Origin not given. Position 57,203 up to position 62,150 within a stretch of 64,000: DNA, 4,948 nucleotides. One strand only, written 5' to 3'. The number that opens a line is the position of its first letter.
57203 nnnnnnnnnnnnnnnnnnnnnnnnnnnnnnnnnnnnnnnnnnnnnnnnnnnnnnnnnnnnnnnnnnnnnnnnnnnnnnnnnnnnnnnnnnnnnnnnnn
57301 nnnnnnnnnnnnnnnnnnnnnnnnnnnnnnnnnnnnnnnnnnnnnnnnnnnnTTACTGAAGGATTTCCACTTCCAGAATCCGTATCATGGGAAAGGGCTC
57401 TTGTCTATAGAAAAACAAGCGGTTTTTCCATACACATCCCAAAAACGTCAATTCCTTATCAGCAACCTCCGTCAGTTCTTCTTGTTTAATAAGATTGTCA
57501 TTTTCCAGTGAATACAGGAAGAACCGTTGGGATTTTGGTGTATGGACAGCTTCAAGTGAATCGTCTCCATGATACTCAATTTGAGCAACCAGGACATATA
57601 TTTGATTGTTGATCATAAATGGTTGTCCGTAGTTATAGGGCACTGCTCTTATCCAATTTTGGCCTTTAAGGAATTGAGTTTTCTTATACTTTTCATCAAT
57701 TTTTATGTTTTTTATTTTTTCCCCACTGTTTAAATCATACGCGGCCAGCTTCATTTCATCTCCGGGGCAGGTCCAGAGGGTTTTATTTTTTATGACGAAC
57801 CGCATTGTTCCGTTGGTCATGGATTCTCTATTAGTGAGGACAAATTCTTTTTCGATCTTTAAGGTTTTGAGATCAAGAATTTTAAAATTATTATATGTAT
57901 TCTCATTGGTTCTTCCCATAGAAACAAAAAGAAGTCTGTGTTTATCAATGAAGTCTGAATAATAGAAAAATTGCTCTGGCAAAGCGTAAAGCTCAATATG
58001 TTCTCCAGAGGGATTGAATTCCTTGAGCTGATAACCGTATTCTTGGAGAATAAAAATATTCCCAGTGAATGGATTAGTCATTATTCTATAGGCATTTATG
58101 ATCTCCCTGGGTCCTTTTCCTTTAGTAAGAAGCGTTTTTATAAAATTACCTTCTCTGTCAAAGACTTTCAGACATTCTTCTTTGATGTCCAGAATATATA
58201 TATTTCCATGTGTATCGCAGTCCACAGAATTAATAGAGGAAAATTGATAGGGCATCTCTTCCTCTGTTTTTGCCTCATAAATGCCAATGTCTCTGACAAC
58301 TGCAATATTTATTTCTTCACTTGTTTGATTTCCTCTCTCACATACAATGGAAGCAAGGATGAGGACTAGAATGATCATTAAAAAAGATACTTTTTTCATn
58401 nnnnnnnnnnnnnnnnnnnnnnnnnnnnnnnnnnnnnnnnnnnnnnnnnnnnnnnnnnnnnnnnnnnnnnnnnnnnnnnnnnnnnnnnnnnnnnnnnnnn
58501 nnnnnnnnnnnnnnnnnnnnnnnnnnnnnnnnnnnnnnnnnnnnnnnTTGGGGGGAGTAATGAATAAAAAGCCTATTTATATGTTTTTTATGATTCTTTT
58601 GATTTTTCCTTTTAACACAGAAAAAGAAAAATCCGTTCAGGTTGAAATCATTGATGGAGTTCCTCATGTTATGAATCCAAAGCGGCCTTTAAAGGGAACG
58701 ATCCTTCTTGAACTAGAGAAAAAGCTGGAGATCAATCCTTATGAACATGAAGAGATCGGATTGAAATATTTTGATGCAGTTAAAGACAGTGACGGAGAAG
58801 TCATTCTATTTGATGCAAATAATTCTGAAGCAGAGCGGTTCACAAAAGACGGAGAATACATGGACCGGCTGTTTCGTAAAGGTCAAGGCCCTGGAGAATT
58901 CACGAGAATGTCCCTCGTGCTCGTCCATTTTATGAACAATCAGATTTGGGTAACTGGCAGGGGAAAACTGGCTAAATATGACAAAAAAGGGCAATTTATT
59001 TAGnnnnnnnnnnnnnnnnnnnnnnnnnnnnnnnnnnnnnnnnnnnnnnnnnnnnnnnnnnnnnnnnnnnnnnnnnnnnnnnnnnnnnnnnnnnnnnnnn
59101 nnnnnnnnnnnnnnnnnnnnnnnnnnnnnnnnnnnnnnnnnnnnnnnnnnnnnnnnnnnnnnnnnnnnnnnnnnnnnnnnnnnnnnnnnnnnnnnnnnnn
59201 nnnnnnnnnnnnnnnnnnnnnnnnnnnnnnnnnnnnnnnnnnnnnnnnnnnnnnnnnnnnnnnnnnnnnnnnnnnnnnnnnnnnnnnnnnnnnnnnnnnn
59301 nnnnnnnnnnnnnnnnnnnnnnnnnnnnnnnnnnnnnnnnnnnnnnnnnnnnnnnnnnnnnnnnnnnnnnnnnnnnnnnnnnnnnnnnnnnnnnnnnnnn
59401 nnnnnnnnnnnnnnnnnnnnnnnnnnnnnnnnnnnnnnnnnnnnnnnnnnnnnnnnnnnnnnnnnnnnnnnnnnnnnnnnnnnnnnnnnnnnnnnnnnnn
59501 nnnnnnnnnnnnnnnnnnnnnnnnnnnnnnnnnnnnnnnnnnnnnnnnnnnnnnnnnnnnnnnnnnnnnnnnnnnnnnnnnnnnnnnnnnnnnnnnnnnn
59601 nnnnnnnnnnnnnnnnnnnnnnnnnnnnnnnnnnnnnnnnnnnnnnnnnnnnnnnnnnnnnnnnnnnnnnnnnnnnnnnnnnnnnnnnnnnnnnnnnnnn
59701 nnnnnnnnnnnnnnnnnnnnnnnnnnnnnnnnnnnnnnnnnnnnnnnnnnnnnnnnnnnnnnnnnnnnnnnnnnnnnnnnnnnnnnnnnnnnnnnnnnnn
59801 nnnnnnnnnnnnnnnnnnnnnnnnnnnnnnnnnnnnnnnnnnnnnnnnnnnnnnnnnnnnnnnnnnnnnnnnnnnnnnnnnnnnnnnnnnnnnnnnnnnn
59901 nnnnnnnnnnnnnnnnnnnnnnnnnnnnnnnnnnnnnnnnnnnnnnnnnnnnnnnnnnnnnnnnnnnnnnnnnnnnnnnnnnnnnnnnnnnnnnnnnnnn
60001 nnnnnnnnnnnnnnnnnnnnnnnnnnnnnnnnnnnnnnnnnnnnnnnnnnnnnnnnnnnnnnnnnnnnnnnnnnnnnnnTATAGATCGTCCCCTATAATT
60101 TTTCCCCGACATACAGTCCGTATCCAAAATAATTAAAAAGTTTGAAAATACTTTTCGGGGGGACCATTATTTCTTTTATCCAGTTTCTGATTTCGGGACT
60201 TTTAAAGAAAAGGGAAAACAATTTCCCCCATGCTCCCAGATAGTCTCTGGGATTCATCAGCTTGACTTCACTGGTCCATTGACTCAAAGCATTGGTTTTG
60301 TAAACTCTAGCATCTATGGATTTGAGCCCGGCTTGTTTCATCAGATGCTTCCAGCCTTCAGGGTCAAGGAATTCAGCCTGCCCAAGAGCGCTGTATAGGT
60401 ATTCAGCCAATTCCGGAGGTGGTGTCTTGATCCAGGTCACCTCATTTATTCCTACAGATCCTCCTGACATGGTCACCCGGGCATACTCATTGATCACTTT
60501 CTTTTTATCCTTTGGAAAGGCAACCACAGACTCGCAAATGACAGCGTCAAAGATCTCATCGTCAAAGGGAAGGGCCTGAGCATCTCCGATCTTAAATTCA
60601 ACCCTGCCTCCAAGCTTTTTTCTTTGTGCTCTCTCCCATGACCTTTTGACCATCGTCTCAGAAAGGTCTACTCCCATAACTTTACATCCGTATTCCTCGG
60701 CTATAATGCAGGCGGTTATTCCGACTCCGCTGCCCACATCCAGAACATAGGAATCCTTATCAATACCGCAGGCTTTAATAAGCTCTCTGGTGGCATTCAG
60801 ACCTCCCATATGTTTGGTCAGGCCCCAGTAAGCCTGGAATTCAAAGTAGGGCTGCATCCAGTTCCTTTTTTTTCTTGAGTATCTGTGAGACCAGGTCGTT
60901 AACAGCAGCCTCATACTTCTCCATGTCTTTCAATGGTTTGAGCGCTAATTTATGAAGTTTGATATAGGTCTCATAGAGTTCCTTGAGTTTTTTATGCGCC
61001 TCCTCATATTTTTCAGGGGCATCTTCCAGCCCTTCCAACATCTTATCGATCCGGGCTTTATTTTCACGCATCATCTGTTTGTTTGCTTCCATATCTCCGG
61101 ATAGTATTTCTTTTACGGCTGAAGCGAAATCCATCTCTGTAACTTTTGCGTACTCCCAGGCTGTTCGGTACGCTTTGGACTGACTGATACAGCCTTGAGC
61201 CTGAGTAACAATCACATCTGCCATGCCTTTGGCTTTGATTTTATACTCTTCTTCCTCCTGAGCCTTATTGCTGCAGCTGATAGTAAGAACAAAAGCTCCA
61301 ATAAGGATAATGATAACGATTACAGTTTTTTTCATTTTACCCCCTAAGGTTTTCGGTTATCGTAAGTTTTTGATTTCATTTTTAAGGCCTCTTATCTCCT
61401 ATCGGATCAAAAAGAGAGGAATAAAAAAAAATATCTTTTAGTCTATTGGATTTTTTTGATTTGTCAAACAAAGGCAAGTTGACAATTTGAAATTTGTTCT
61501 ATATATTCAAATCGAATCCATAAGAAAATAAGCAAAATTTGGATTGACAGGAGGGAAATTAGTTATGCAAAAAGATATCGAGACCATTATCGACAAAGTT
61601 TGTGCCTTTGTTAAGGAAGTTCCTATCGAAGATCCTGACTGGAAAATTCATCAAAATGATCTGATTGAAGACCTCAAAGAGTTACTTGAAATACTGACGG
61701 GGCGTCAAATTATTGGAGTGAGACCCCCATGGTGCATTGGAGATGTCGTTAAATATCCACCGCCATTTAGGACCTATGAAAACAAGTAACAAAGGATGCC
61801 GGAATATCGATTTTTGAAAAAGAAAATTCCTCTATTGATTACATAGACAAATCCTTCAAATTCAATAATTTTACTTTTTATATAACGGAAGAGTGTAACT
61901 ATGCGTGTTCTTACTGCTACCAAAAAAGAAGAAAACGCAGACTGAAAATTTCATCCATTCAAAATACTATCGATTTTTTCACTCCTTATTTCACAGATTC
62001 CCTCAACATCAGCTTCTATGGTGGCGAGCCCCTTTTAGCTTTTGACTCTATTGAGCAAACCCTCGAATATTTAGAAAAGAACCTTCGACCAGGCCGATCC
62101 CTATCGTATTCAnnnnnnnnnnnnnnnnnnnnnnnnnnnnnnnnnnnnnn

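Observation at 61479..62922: Candidate novel RiPP pair: 74-aa peptide gene immediately upstream of a radical SAM/SPASM maturase-like gene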

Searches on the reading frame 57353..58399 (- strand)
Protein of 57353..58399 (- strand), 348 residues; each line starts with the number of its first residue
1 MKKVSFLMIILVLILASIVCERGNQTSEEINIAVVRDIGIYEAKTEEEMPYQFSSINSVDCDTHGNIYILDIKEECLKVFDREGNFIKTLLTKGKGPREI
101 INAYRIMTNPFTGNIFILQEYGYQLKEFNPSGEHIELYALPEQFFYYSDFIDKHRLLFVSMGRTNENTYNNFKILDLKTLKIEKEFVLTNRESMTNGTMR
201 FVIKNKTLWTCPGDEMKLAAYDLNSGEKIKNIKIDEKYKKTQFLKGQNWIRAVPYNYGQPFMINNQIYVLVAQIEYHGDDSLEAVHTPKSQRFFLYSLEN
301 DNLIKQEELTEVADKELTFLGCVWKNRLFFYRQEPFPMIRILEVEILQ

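Call 6: search_protein_families(library=ncbifam, max_evalue=0.01, proteins=[window:57353-58399:-])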
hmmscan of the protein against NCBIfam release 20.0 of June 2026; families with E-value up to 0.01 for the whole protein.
window:57353-58399:- (348 aa): 1 family
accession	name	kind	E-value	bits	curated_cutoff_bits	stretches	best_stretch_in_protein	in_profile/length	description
NF035926.1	scyF_NHL_VPEP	equivalog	6e-09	35.5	350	1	54-135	152-233/376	scytonemin biosynthesis PEP-CTERM protein ScyF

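Call 7: search_protein_families(library=pfam, max_evalue=0.01, proteins=[window:57353-58399:-])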
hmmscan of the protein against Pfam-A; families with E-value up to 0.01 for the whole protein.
window:57353-58399:- (348 aa): 1 family
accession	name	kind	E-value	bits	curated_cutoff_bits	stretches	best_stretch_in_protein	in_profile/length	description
PF17170.10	DUF5128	-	3.5e-08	33.4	22.9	1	55-194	45-184/321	6-bladed beta-propeller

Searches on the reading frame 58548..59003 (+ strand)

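Call 6: search_protein_families(library=ncbifam, max_evalue=0.01, proteins=[window:58548-59003:+])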
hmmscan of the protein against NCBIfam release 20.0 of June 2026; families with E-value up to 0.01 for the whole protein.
window:58548-59003:+ (151 aa): 0 families

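Call 7: search_protein_families(library=pfam, max_evalue=0.01, proteins=[window:58548-59003:+])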
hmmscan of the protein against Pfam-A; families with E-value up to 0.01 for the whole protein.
window:58548-59003:+ (151 aa): 2 families
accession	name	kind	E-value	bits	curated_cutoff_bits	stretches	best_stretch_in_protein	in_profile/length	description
PF17170.10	DUF5128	-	4.2e-10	39.7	22.9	1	68-151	39-125/321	6-bladed beta-propeller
PF07262.16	CdiI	-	0.0044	17.3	25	0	56-96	105-143/155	CDI immunity protein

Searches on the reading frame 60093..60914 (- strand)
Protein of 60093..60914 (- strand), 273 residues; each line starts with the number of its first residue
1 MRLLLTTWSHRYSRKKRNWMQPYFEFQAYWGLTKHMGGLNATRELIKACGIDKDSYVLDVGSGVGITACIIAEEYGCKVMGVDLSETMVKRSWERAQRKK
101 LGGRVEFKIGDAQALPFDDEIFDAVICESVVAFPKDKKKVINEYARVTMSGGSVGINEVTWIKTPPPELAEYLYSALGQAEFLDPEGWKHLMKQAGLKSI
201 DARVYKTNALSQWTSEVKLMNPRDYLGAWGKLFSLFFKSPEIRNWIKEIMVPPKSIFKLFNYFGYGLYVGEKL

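Call 6: search_protein_families(library=ncbifam, max_evalue=0.01, proteins=[window:60093-60914:-])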
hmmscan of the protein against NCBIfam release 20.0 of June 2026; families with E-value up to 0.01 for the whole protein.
window:60093-60914:- (273 aa): 53 families (the best 25 are shown)
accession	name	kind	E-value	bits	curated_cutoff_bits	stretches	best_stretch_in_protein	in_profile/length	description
NF045667.1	MTase_DVU1556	equivalog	5.7e-27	94.6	155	1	36-198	5-161/213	DVU_1556 family methyltransferase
NF008823.0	PRK11873.1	subfamily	9.5e-21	74.5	263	1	51-208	75-234/272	arsenite methyltransferase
NF041537.1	ArsM_AhpD_UU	exception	6.7e-20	71.1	510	1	51-201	74-226/345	arsenite methyltransferase/AhpD domain selenoprotein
NF041675.1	sarc_dimgly_tmase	equivalog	1.5e-18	67.7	550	1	47-201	60-214/278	sarcosine/dimethylglycine N-methyltransferase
NF047649.1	MTase_UXPK_star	exception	3.2e-18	65.7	460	1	55-172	79-197/283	methyltransferase/UXPK-star double selenoprotein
TIGR01934.1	MenG_MenH_UbiE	subfamily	1.3e-17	63.8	158.35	1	44-164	30-149/223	ubiquinone/menaquinone biosynthesis methyltransferase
NF040539.1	AST_met_ArsM_2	exception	7.3e-17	62.1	240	1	53-153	56-160/262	putative arsinothricin biosynthesis methyltransferase ArsM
NF041536.1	ArsM_DUF2284_UU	exception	5.2e-15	54.7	575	1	51-156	74-180/459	arsenite methyltransferase/DUF2284 domain selenoprotein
NF001244.0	PRK00216.1-5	equivalog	1.1e-14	54.2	216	1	44-174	39-171/236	bifunctional demethylmenaquinone methyltransferase/2-methoxy-6-polyprenyl-1,4-benzoquinol methylase UbiE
NF001241.0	PRK00216.1-2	equivalog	2.8e-14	53.3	327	1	46-177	44-170/231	demethylmenaquinone methyltransferase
NF052510.1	methyltran_MpqE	exception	5.6e-13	48.8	335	1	45-154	38-149/234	methyl-plastoquinone biosynthesis methyltransferase MpqE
NF045882.1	PLipidMtase_Leg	equivalog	2.7e-12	46.9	390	1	51-152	40-139/207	phospholipid N-methyltransferase PmtA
NF001243.0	PRK00216.1-4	equivalog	4.3e-12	45.9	235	1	43-155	37-150/237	demethylmenaquinone methyltransferase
TIGR01983.1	UbiG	equivalog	7.7e-12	45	102.95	1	54-156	50-151/228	bifunctional 2-polyprenyl-6-hydroxyphenol methylase/3-demethylubiquinol 3-O-methyltransferase UbiG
NF043040.1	corrin_prot_MT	hypoth_equivalog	1.1e-11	44.6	180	1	37-163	25-154/216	corrinoid protein-associated methyltransferase CpaM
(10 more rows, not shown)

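Call 7: search_protein_families(library=pfam, max_evalue=0.01, proteins=[window:60093-60914:-])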
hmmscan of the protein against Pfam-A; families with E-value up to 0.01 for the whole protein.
window:60093-60914:- (273 aa): 16 families
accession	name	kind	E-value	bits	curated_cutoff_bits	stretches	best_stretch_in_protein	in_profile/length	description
PF08241.18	Methyltransf_11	-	3.1e-22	79.5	21.2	1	58-154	1-93/95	Methyltransferase domain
PF13649.12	Methyltransf_25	-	7.3e-21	75.1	27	1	57-152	1-97/97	Methyltransferase domain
PF13847.12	Methyltransf_31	-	5e-20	72.1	27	1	52-160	2-113/145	Methyltransferase domain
PF01209.24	Ubie_methyltran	-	1.8e-14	54.1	20.1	1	47-174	41-169/233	ubiE/COQ5 methyltransferase family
PF08242.18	Methyltransf_12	-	2.5e-10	41.4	30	1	58-152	1-96/98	Methyltransferase domain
PF13489.12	Methyltransf_23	-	3.1e-08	34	27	1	44-198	11-160/164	Methyltransferase domain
PF02353.26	CMAS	-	2.4e-07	30.8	27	1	45-132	54-136/273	Mycolic acid cyclopropane synthetase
PF08123.19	DOT1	-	3.5e-06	27.1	23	1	42-90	31-80/205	Histone methylation protein DOT1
PF01135.25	PCMT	-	6.7e-06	26.5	20.3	1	44-113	67-134/210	Protein-L-isoaspartate(D-aspartate) O-methyltransferase (PCMT)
PF01170.24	UPF0020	-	7.3e-05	23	22.3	1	74-128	74-128/197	RMKL-like, methyltransferase domain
PF06325.19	PrmA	-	0.00019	21.5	22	1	52-151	160-260/296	Ribosomal protein L11 methyltransferase (PrmA)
PF13679.12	Methyltransf_32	-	0.00025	21.5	27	1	51-113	23-90/143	Methyltransferase domain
PF05175.20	MTS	-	0.00044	20.4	23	1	42-127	20-104/170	Methyltransferase small domain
PF00891.24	Methyltransf_2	-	0.00094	19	22.3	1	42-174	51-182/210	O-methyltransferase domain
PF07021.18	MetW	-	0.0027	17.8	21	1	51-148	11-102/193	Methionine biosynthesis protein MetW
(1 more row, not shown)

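Call 49: search_protein_families(library=padloc, max_evalue=0.001, proteins=[window:60093-60914:-])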
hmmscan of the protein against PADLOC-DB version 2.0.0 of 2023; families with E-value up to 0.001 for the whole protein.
window:60093-60914:- (273 aa): 3 families
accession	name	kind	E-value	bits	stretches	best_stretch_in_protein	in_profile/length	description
PDLC04134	mad2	-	2.5e-18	64.2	1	42-159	280-397/492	mads_2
PDLC03351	MTase_II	-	0.00051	17.3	1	52-104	145-196/348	Type II methyltransferase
PDLC03371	MTase_II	-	0.00061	17.4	0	43-98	201-254/260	Type II methyltransferase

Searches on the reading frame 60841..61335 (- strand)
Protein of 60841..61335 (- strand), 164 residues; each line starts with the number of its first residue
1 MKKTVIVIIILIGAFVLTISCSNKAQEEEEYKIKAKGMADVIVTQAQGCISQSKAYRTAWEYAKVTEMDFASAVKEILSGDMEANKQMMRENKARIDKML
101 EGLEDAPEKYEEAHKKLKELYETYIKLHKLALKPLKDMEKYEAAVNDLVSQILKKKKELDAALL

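Call 6: search_protein_families(library=ncbifam, max_evalue=0.01, proteins=[window:60841-61335:-])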
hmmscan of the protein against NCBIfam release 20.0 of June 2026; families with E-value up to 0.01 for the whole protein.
window:60841-61335:- (164 aa): 6 families
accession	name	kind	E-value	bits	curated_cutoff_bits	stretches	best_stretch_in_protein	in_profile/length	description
NF045961.1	MAG5150_fam_LP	equivalog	9.3e-05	22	80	1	1-154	1-152/331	MAG5150 family histidine triad lipoprotein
NF053689.1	BamJ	equivalog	0.0011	19.3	100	1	1-67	1-68/184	BamJ family beta-barrel-assembly machinery protein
NF041034.1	Rad50_Sulf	equivalog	0.002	16.1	1000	1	68-160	477-572/872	DNA double-strand break repair ATPase Rad50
NF052320.1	Cbp1_fam_LP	subfamily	0.0069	15.9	90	0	7-160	4-168/286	Cbp1 family collagen-binding glycoprotein adhesin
NF049889.1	AlphArabdaseBT0360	equivalog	0.0069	14.9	600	1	3-143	2-143/639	arabinan endo-1,5-alpha-L-arabinosidase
NF009463.0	PRK12823.1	equivalog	0.0092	15.6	322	0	41-119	11-84/260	1,6-dihydroxycyclohexa-2,4-diene-1-carboxylate dehydrogenase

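Call 7: search_protein_families(library=pfam, max_evalue=0.01, proteins=[window:60841-61335:-])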
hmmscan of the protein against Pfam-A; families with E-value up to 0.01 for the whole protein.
window:60841-61335:- (164 aa): 0 families

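Call 49: search_protein_families(library=padloc, max_evalue=0.001, proteins=[window:60841-61335:-])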
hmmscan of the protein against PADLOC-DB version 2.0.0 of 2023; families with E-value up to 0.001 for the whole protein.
window:60841-61335:- (164 aa): 0 families

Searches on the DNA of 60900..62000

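Call 67: search_rna_families(source=window, start=60900, end=62000, threshold=evalue, max_evalue=1)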
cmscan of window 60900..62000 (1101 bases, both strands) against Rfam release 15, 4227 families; matches with E-value up to 1: 0.
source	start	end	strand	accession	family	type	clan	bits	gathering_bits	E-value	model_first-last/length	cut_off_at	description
